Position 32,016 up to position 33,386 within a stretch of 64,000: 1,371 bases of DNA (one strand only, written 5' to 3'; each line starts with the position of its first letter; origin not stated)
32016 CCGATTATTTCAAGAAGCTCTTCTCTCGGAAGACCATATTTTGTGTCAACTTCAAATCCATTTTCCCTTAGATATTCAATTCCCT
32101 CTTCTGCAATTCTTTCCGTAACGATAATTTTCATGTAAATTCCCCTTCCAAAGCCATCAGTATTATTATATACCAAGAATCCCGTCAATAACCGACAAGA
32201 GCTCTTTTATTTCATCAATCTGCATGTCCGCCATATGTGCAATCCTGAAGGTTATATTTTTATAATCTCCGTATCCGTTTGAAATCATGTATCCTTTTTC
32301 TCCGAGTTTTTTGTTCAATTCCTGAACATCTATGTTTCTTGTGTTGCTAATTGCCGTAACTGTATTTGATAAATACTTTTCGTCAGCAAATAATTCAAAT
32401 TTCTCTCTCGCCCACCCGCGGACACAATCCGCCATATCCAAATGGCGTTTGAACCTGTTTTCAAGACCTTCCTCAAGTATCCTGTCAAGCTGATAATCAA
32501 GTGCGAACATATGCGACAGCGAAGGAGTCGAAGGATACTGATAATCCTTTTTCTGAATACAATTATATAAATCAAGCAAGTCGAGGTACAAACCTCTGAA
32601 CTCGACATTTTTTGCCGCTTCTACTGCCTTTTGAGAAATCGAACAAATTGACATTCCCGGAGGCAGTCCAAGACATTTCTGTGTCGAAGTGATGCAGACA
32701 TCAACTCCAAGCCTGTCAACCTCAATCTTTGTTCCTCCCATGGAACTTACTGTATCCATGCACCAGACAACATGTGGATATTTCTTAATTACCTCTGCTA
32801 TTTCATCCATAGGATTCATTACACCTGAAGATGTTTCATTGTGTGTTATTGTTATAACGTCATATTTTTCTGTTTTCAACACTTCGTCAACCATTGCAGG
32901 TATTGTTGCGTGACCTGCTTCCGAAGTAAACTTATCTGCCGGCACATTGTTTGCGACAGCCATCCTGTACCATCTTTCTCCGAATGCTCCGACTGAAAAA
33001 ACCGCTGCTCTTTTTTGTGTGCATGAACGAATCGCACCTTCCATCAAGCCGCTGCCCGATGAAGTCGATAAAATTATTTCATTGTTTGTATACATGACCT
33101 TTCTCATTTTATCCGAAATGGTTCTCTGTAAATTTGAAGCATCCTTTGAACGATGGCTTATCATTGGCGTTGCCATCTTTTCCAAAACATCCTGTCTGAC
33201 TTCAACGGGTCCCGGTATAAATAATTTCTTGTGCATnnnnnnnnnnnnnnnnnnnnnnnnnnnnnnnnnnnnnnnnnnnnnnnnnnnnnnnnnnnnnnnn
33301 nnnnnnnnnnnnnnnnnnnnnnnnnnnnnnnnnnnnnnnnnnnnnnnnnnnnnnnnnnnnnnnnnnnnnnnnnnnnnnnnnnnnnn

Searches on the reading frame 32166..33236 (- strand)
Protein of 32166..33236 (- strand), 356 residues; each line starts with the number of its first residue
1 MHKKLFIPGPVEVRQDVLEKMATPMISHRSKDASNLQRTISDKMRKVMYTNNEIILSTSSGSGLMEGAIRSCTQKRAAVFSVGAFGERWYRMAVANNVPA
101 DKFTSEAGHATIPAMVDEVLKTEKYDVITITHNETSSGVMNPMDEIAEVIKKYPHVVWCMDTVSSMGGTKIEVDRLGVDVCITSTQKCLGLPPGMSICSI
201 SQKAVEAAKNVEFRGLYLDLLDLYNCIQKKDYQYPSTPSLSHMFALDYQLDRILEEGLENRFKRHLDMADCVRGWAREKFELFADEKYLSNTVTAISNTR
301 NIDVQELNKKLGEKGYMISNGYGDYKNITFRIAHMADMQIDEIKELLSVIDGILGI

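Call 6: search_protein_families(library=ncbifam, proteins=[window:32166-33236:-])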
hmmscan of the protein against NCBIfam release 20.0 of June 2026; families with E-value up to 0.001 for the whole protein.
window:32166-33236:- (356 aa): 18 families
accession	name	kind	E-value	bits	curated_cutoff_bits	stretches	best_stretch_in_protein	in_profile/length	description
NF045640.1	AspGlyoxATaseBhcA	equivalog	7.6e-50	170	650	1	3-338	5-348/395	L-aspartate--glyoxylate aminotransferase BhcA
TIGR03301.1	PhnW-AepZ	equivalog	1.1e-48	166.4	360.8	1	5-352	2-353/355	2-aminoethylphosphonate aminotransferase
NF046070.1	PyrdoxPyrvTramin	equivalog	6.9e-46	156.7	600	1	8-336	11-345/369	pyridoxamine--pyruvate transaminase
TIGR02326.1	transamin_PhnW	equivalog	4.1e-40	138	400.8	1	5-351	6-357/363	2-aminoethylphosphonate--pyruvate transaminase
NF010006.0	PRK13479.1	equivalog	1.8e-37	129.3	296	1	4-351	7-358/369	2-aminoethylphosphonate--pyruvate transaminase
TIGR01366.1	serC_3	equivalog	3.4e-21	75.8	401.65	1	7-354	8-358/361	phosphoserine transaminase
NF002841.0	PRK03080.1-2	equivalog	5.2e-10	38.8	477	1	26-207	39-214/389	phosphoserine transaminase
TIGR01364.1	serC_1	equivalog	1.4e-08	34.1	443.6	1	24-257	34-256/358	phosphoserine transaminase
NF003764.0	PRK05355.1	equivalog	4e-08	32.6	253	1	25-214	38-217/357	3-phosphoserine/phosphohydroxythreonine transaminase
TIGR01979.1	sufS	subfamily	2.2e-06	26.8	475.1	1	121-215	156-248/403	SufS family cysteine desulfurase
NF002806.0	PRK02948.1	subfamily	2.7e-06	26.6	304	1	122-201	136-213/381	IscS subfamily cysteine desulfurase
TIGR01977.1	am_tr_V_EF2568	hypoth_equivalog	2.6e-05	23.4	377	1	121-204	135-216/376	cysteine desulfurase family protein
NF010611.0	PRK14012.1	equivalog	5.7e-05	22.2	548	1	126-197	148-217/406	IscS subfamily cysteine desulfurase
TIGR04343.1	egtE_PLP_lyase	equivalog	9.6e-05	21.3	400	1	70-205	89-220/370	ergothioneine biosynthesis PLP-dependent enzyme EgtE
TIGR03403.1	nifS_epsilon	equivalog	0.00012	21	587.7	1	117-196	134-210/382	NifS family cysteine desulfurase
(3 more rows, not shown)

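Call 12: find_homologous_proteins(query=window:32166-33236:-)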
Query window:32166-33236:- (356 aa): 7814 proteins with E <= 0.001 among 8000 candidates; the best 120 are listed.
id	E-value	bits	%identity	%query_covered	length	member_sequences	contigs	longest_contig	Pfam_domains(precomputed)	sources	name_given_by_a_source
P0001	5.5e-237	803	100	100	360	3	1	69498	PF00266.26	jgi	jgi:aspartate aminotransferase-like enzyme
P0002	2.1e-214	729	90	100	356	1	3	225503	PF00266.26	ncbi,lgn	-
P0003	2.7e-198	676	83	100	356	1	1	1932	PF00266.26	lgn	-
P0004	5.3e-198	675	83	100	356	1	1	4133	PF00266.26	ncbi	-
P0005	1.3e-194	664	80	99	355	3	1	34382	PF00266.26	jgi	-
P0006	2.1e-194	663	82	99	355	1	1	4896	PF00266.26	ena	-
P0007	8.2e-194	662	82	99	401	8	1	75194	PF00266.26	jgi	-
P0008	1.1e-193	661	81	99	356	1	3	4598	PF00266.26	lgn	-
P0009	1.2e-191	654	81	99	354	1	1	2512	PF00266.26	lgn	-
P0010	1.8e-191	654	80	99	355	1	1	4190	PF00266.26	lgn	-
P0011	2.2e-191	654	80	100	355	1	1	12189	PF00266.26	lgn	-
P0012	3.1e-191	653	79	100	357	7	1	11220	PF00266.26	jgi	-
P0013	1.2e-189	648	79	100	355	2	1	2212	PF00266.26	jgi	jgi:aspartate aminotransferase-like enzyme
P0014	1.5e-189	647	79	100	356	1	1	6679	PF00266.26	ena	-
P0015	1.0e-188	645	79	100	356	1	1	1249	PF00266.26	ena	-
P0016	1.0e-188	645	80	99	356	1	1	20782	PF00266.26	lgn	-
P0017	2.2e-188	644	79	99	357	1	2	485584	PF00266.26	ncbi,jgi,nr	ncbi:MAG: alanine--glyoxylate aminotransferase family protein [Clostridiales bacterium]|jgi:predicte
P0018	6.2e-188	642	78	100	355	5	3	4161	PF00266.26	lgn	-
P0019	1.0e-187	641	79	99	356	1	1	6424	PF00266.26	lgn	-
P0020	1.3e-187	641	79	99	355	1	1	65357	PF00266.26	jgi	-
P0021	1.7e-187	641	78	99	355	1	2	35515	PF00266.26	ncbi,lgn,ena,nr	ncbi:MAG TPA: alanine--glyoxylate aminotransferase family protein [Clostridiaceae bacterium]|nr:alan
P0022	2.1e-187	640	79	99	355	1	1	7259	PF00266.26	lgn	-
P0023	2.4e-187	640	79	99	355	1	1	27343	PF00266.26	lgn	-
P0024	4.6e-187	639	78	99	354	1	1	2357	PF00266.26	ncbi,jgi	jgi:aspartate aminotransferase-like enzyme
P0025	4.8e-187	639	78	100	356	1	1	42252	PF00266.26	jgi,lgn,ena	-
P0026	6.4e-187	639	78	99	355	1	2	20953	PF00266.26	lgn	-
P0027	1.6e-186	638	76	100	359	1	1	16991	PF00266.26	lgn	-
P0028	1.7e-186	637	79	100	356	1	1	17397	PF00266.26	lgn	-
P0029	2.7e-186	637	79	99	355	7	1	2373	PF00266.26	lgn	-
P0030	3.2e-186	637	78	99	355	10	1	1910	PF00266.26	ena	-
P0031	4.3e-186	636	77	99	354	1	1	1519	PF00266.26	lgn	-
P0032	4.5e-186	636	78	100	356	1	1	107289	PF00266.26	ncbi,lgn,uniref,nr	ncbi:aspartate aminotransferase [Caloramator quimbayensis]|uniref:Aspartate aminotransferase n=1 Tax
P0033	8.7e-186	635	78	99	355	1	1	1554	PF00266.26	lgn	-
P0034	9.1e-186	635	76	100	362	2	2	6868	PF00266.26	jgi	jgi:aspartate aminotransferase-like enzyme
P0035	9.9e-186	635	78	100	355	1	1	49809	PF00266.26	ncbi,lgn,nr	ncbi:MAG TPA: alanine--glyoxylate aminotransferase family protein [Clostridia bacterium]|nr:alanine-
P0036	1.1e-185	635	77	99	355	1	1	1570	PF00266.26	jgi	-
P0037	1.3e-185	635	79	99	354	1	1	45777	PF00266.26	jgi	-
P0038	1.6e-185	634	76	100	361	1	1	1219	PF00266.26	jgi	jgi:aspartate aminotransferase-like enzyme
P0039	2.3e-185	634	78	99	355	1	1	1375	PF00266.26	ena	-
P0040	2.9e-185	633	77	99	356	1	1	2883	PF00266.26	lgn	-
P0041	3.1e-185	633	78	100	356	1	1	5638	PF00266.26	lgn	-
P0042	5.2e-185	633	77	99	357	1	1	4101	PF00266.26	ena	-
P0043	5.8e-185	632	77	100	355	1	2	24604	PF00266.26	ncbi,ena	-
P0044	5.9e-185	632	78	100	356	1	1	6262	PF00266.26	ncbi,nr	ncbi:MAG: alanine--glyoxylate aminotransferase family protein [Caloramator sp.]|nr:alanine--glyoxyla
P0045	7.3e-185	632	77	99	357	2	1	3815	PF00266.26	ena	-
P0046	7.6e-185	632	76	100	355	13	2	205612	PF00266.26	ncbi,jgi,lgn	jgi:aspartate aminotransferase-like enzyme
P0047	1.6e-184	631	78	100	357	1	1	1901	PF00266.26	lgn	-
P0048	1.9e-184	631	76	100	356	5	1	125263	PF00266.26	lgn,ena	-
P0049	2.6e-184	630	77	99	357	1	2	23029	PF00266.26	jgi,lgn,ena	-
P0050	2.6e-184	630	77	99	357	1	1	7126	PF00266.26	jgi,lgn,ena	-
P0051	4.2e-184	630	77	100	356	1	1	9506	PF00266.26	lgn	-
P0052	4.8e-184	629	76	99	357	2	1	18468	PF00266.26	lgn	-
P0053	7.3e-184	629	77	99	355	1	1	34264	PF00266.26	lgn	-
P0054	1.2e-183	628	77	99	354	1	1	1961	PF00266.26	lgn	-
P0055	1.3e-183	628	76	99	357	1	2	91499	PF00266.26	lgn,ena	-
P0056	1.6e-183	628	76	100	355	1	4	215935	PF00266.26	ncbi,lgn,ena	-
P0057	2.2e-183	627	75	100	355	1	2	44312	PF00266.26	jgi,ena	-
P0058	2.4e-183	627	77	99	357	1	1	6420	PF00266.26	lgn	-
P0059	2.6e-183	627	76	100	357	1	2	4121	PF00266.26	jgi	jgi:aspartate aminotransferase-like enzyme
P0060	3.6e-183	627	76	100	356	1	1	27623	PF00266.26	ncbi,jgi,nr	ncbi:MAG TPA: alanine--glyoxylate aminotransferase family protein [Clostridiales bacterium]|nr:alani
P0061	4.0e-183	626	76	99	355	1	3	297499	PF00266.26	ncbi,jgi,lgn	ncbi:MAG: pyridoxal-phosphate-dependent aminotransferase family protein [Acetivibrionales bacterium]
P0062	6.7e-183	626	76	100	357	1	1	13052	PF00266.26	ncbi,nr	ncbi:MAG: alanine--glyoxylate aminotransferase family protein [Bacillota bacterium]|nr:alanine--glyo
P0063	6.8e-183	626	77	99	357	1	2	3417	PF00266.26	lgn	-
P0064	7.4e-183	625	76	100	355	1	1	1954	PF00266.26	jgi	-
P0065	1.1e-182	625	75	100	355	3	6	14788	PF00266.26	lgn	-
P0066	1.2e-182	625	75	100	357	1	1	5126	PF00266.26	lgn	-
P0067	1.3e-182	625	76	100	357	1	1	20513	PF00266.26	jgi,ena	-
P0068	1.5e-182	624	76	99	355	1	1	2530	PF00266.26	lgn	-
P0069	1.5e-182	624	76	99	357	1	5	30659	PF00266.26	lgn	-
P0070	1.5e-182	624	77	100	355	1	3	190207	PF00266.26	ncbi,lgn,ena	-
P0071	1.6e-182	624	77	99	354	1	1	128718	PF00266.26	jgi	-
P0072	1.6e-182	624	77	99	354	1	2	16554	PF00266.26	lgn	-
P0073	1.7e-182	624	76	99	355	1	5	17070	PF00266.26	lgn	-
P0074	1.8e-182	624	76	100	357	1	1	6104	PF00266.26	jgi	-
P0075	2.7e-182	624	77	99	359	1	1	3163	PF00266.26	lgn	-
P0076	3.9e-182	623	76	100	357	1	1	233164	PF00266.26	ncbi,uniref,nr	ncbi:pyridoxal-phosphate-dependent aminotransferase family protein [Thermotalea metallivorans]|unire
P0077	4.1e-182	623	76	100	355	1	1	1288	PF00266.26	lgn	-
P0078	4.1e-182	623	76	100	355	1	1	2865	PF00266.26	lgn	-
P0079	4.6e-182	623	76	100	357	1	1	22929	PF00266.26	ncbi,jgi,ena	ncbi:MAG: alanine--glyoxylate aminotransferase family protein [Clostridiaceae bacterium]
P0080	5.3e-182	623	76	100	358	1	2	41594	PF00266.26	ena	-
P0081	5.5e-182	623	76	100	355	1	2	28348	PF00266.26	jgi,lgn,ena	-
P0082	6.0e-182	623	77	99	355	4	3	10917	PF00266.26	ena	-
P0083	6.5e-182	622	76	100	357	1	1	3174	PF00266.26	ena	-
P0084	6.5e-182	622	76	100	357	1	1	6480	PF00266.26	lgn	-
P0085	7.5e-182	622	76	100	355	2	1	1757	PF00266.26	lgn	-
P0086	9.7e-182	622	76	100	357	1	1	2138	PF00266.26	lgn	-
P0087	1.1e-181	622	75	99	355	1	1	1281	PF00266.26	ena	-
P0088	1.3e-181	621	76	100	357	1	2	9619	PF00266.26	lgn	-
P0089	1.3e-181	621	76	100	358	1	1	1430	PF00266.26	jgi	jgi:aspartate aminotransferase-like enzyme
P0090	1.4e-181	621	76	100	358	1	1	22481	PF00266.26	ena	-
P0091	1.8e-181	621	76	100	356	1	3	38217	PF00266.26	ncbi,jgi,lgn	-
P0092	2.3e-181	621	76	100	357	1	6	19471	PF00266.26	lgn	-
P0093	2.3e-181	621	75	99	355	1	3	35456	PF00266.26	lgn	-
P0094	2.5e-181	620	77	100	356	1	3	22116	PF00266.26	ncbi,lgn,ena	-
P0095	2.5e-181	620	76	99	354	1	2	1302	PF00266.26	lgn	-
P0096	3.2e-181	620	75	100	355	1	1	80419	PF00266.26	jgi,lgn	jgi:aspartate aminotransferase-like enzyme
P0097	3.6e-181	620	77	99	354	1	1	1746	PF00266.26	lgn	-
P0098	3.8e-181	620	76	99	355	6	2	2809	PF00266.26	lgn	-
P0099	5.1e-181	619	75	100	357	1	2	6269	PF00266.26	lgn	-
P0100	6.1e-181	619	76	99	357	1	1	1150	PF00266.26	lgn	-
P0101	6.4e-181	619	76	99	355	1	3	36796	PF00266.26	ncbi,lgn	-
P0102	6.8e-181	619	76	100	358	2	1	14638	PF00266.26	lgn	-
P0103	6.9e-181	619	77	99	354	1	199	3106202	PF00266.26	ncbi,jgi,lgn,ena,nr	ncbi:MAG: alanine--glyoxylate aminotransferase family protein [Acetivibrionales bacterium]|nr:alanin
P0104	6.9e-181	619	76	100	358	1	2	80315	PF00266.26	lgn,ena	-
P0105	7.3e-181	619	75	100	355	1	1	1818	PF00266.26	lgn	-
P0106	8.7e-181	619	75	99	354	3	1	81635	PF00266.26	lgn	-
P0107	9.8e-181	619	77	99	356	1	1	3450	PF00266.26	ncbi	-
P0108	1.0e-180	618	74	100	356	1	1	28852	PF00266.26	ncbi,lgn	-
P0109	1.0e-180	618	75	100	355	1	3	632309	PF00266.26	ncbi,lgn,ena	-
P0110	1.3e-180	618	75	100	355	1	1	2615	PF00266.26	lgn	-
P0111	1.4e-180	618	75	100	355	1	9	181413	PF00266.26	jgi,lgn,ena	-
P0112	1.6e-180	618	73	100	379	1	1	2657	PF00266.26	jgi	jgi:aspartate aminotransferase-like enzyme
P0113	1.8e-180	618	77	99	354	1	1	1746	PF00266.26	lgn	-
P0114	1.8e-180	618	77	99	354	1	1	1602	PF00266.26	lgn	-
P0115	2.0e-180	618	75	99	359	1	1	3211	PF00266.26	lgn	-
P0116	2.0e-180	617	75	99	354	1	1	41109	PF00266.26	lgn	-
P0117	2.0e-180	617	75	99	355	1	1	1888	PF00266.26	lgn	-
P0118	2.4e-180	617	75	100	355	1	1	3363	PF00266.26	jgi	-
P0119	2.5e-180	617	77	99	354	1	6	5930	PF00266.26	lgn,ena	-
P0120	2.5e-180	617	77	99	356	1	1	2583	PF00266.26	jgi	jgi:aspartate aminotransferase-like enzyme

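Call 13: find_related_loci(query=window:32166-33236:-, collection=genome_contigs, flank=3000)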
Query window:32166-33236:- (356 aa) in genome_contigs; peptide patterns used: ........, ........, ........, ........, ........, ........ (x = any residue, [..] = any of these).
527 stretches matched a pattern; 510 encode a relative of the query (tblastn E <= 1e-3); the best 80 are kept; 80 distinct loci.
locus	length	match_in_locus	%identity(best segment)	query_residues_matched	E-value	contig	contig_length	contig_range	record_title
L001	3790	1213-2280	80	1-356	0e+0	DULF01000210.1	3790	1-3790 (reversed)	MAG TPA_asm: Clostridiaceae bacterium isolate AS04akNAM_100 61463_AS04, whole genome shotgun sequence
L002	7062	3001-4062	79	1-354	0e+0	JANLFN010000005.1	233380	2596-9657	MAG: Eubacteriales bacterium isolate A05DMB11 NODE_39_length_233380_cov_18.393378, whole genome shotgun sequence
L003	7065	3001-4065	78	1-355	0e+0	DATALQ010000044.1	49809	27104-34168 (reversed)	MAG TPA_asm: Clostridia bacterium isolate SMAG_U6968 k141_728707, whole genome shotgun sequence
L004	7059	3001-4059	77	1-353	0e+0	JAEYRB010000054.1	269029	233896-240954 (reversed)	MAG: Bacillota bacterium isolate OH_CBB_44 k127_328694, whole genome shotgun sequence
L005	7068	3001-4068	78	1-356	0e+0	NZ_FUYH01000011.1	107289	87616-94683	Caloramator quimbayensis strain USBA 833, whole genome shotgun sequence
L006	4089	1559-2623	76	1-355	0e+0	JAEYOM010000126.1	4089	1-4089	MAG: Bacillota bacterium isolate OH_CBB_152 k127_700553, whole genome shotgun sequence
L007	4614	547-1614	78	1-356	0e+0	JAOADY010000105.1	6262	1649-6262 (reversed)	MAG: Caloramator sp. isolate SKW245 k141_1668029, whole genome shotgun sequence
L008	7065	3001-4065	77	1-355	0e+0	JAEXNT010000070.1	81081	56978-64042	MAG: Bacillota bacterium isolate OH_HBrB_109 k127_938827, whole genome shotgun sequence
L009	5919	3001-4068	76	1-356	0e+0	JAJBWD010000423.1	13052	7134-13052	MAG: Bacillota bacterium isolate Bin_C1_11 k141_255191, whole genome shotgun sequence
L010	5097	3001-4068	76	1-356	0e+0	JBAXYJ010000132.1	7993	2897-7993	MAG: Clostridiaceae bacterium isolate SO_2016_CLC_T1_14 scaffold11787_PH3_Jul14_2016, whole genome shotgun sequence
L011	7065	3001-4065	75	1-355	0e+0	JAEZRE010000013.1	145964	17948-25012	MAG: Bacillota bacterium isolate OH_PBB_125 k127_983625, whole genome shotgun sequence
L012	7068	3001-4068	76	1-356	0e+0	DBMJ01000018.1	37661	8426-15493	MAG TPA_asm: Clostridium sp. UBA701 UBA701_contig_3252, whole genome shotgun sequence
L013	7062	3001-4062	75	1-354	0e+0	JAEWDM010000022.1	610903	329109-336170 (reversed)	MAG: Bacillota bacterium isolate OH_PBB_98 k127_443444, whole genome shotgun sequence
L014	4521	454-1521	77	1-356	0e+0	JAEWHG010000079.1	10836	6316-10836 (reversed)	MAG: Bacillota bacterium isolate OH_PBlB_60 k127_1012675, whole genome shotgun sequence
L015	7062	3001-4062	76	1-354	0e+0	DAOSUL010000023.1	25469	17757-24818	MAG TPA_asm: Clostridiales bacterium isolate AMR_MDS_2190 NODE_1272_length_25469_cov_60.589911, whole genome shotgun seq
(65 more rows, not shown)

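Call 20: find_encoding_contigs(protein=P0002, flank=2500, max_places=2)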
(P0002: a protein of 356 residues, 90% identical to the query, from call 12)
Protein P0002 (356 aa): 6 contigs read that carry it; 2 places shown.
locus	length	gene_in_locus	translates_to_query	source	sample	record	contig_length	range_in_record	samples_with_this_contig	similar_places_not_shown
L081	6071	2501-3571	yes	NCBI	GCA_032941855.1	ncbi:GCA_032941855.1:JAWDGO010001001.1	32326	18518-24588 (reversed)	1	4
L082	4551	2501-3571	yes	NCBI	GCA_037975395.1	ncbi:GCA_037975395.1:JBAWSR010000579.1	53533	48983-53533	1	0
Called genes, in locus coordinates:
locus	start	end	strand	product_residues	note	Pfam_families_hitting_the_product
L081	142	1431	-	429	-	PF12679:ABC2_membrane_2, PF12698:ABC2_membrane_3, PF01061:ABC2_membrane (weak), PF12730:ABC2_membrane_4 (weak)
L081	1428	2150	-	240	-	PF00005:ABC_tran, PF13304:AAA_21 (weak)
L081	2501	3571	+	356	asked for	PF00266:Aminotran_5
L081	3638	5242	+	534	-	PF00389:2-Hacid_dh, PF02826:2-Hacid_dh_C, PF19304:PGDH_inter, PF01842:ACT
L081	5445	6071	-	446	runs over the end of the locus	PF06245:DUF1015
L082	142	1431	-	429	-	PF12679:ABC2_membrane_2, PF12698:ABC2_membrane_3, PF01061:ABC2_membrane (weak), PF12730:ABC2_membrane_4 (weak)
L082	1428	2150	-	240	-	PF00005:ABC_tran, PF13304:AAA_21 (weak)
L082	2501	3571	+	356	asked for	PF00266:Aminotran_5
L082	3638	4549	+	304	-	?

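Call 21: find_encoding_contigs(protein=P0005, flank=2500, max_places=2)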
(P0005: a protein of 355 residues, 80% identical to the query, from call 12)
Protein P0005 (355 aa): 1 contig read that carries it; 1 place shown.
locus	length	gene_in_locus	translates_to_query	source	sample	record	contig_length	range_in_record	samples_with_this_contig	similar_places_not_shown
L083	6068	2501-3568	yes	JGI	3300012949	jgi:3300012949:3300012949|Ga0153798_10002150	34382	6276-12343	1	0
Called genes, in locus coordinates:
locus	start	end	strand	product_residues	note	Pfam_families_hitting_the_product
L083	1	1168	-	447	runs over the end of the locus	PF02447:GntP_permease, PF03600:CitMHS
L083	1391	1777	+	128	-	PF01925:TauE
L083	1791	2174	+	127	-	PF01925:TauE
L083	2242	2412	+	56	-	-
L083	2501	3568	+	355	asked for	PF00266:Aminotran_5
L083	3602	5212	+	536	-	PF00389:2-Hacid_dh, PF02826:2-Hacid_dh_C, PF03446:NAD_binding_2 (weak), PF19304:PGDH_inter, PF01842:ACT (weak)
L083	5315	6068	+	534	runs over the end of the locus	PF00389:2-Hacid_dh, PF02826:2-Hacid_dh_C, PF19304:PGDH_inter, PF01842:ACT (weak)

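Call 22: find_encoding_contigs(protein=P0007, flank=2500, max_places=2)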
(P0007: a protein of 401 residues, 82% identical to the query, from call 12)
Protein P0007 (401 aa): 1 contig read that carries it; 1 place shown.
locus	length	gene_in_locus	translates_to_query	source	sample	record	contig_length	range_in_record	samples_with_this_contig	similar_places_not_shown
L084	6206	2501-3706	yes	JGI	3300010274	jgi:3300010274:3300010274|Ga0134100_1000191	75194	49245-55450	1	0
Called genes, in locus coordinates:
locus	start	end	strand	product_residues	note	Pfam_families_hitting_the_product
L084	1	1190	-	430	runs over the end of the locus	PF04286:DUF445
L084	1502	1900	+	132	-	PF01925:TauE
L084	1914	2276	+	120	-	PF01925:TauE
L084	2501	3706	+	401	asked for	PF00266:Aminotran_5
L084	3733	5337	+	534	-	PF00389:2-Hacid_dh, PF02826:2-Hacid_dh_C, PF03446:NAD_binding_2 (faint), PF19304:PGDH_inter, PF01842:ACT (weak)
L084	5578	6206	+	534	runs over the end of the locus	PF00389:2-Hacid_dh, PF03720:UDPG_MGDP_dh_C (faint), PF02826:2-Hacid_dh_C, PF19304:PGDH_inter, PF01842:ACT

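Call 24: search_protein_families(library=pfam, proteins=[window:32166-33236:-])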
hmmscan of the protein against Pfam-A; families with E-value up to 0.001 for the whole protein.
window:32166-33236:- (356 aa): 1 family
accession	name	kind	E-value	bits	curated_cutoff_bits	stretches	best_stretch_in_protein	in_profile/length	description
PF00266.25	Aminotran_5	-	2.3e-22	79.9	21.5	1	25-321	33-338/371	Aminotransferase class-V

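Call 47: search_solved_structures(query=window:32166-33236:-, max_evalue=1e-20)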
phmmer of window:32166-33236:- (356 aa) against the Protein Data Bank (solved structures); distinct sequences matched with E-value up to 1e-20: 31.
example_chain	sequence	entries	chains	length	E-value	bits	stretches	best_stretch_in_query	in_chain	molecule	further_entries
2dr1_A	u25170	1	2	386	7.1e-60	206.3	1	4-350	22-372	386aa long hypothetical serine aminotransferase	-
6pk1_A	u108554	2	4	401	7e-39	137.3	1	4-343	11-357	Serine--glyoxylate aminotransferase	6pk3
2yri_A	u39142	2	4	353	1.3e-31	113.4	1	5-338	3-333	Aminotransferase, class V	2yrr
2huf_A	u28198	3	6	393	2.9e-30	109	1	3-339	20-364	Alanine glyoxylate aminotransferase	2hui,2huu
4cbs_A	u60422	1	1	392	2.2e-29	106.1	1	4-303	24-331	SERINE--PYRUVATE AMINOTRANSFERASE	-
4cbr_A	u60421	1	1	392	2.4e-29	106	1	5-303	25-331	SERINE--PYRUVATE AMINOTRANSFERASE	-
3zrp_A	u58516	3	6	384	3.2e-29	105.6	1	2-350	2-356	SERINE-PYRUVATE AMINOTRANSFERASE (AGXT)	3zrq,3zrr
2yob_A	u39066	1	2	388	1.1e-28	103.8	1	5-303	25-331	SERINE--PYRUVATE AMINOTRANSFERASE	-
5f9s_A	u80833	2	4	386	1.2e-28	103.7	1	5-301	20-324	Serine--pyruvate aminotransferase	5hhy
7ns7_A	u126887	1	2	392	1.2e-28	103.7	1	5-303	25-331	L-alanine:glyoxylate aminotransferase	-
1h0c_A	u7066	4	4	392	1.2e-28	103.6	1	5-301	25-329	SERINE--GLYOXYLATE AMINOTRANSFERASE | Serine--pyruvate aminotransferase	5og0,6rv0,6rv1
3r9a_A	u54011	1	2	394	1.3e-28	103.6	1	5-301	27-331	Serine--pyruvate aminotransferase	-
4kxk_A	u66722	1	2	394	1.3e-28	103.6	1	5-301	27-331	Serine--pyruvate aminotransferase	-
4kyo_A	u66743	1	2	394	1.3e-28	103.6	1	5-301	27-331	Serine-pyruvate aminotransferase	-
1j04_A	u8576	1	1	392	1.7e-28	103.2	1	5-301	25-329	alanine--glyoxylate aminotransferase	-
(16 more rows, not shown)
